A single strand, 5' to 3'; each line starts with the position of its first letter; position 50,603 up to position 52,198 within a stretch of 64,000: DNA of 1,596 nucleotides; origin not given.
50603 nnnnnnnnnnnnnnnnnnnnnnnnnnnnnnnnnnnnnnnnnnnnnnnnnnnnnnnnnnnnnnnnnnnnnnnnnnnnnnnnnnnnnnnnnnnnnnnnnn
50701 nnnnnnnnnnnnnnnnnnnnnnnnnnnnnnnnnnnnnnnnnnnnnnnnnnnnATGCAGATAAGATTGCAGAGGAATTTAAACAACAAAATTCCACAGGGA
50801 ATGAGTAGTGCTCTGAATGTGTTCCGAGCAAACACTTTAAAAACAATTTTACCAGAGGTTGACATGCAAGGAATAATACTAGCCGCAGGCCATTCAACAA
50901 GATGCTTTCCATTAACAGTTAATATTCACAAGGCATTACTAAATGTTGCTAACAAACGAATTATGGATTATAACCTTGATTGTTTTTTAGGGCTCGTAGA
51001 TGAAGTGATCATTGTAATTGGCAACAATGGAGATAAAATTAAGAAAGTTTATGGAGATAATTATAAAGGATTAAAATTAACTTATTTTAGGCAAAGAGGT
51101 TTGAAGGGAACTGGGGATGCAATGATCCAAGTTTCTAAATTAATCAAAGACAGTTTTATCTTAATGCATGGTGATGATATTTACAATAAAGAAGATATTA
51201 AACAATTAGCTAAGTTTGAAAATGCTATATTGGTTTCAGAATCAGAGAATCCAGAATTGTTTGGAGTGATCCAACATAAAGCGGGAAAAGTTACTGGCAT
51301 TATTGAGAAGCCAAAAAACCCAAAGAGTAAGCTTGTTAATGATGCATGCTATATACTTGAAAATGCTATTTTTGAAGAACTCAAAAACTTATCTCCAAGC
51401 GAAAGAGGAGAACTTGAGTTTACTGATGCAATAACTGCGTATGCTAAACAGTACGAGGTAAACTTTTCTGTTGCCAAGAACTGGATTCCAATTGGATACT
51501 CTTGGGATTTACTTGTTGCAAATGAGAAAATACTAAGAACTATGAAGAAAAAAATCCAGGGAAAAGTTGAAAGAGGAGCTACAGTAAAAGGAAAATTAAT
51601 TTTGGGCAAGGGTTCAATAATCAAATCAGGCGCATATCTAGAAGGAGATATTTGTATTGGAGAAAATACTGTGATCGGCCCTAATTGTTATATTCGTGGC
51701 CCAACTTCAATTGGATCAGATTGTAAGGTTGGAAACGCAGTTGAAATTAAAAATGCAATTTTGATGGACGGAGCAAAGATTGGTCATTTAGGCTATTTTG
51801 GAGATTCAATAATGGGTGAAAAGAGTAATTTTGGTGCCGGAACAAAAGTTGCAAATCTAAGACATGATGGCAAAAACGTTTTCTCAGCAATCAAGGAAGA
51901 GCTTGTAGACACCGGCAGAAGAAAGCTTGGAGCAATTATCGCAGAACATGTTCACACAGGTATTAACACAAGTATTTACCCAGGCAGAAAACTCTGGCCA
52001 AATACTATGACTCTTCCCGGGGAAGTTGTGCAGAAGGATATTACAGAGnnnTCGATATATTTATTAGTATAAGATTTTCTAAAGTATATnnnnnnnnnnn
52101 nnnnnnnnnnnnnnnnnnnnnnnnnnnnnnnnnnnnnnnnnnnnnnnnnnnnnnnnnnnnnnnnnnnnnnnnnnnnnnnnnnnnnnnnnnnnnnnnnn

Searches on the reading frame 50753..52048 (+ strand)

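Call 64: search_protein_families(library=pfam, proteins=[window:50753-52048:+], max_evalue=0.001)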
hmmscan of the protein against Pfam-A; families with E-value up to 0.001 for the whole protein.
window:50753-52048:+ (432 aa): 5 families
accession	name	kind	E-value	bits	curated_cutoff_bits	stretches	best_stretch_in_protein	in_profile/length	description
PF00483.29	NTP_transferase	-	3.3e-32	112.4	21.2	1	40-261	2-243/245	Nucleotidyl transferase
PF25084.1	LbH_EIF2B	-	2.7e-13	50.3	54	1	289-367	11-88/105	EIF2B subunit epsilon LbH domain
PF00132.30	Hexapep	-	3.2e-13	49.2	27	1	302-333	4-35/36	Bacterial transferase hexapeptide (six repeats)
PF12804.13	NTP_transf_3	-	4.3e-06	27.4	27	1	40-154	1-109/160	MobA-like NTP transferase domain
PF14602.12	Hexapep_2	-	8.5e-05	22.6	27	1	301-328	3-28/34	Hexapeptide repeat of succinyl-transferase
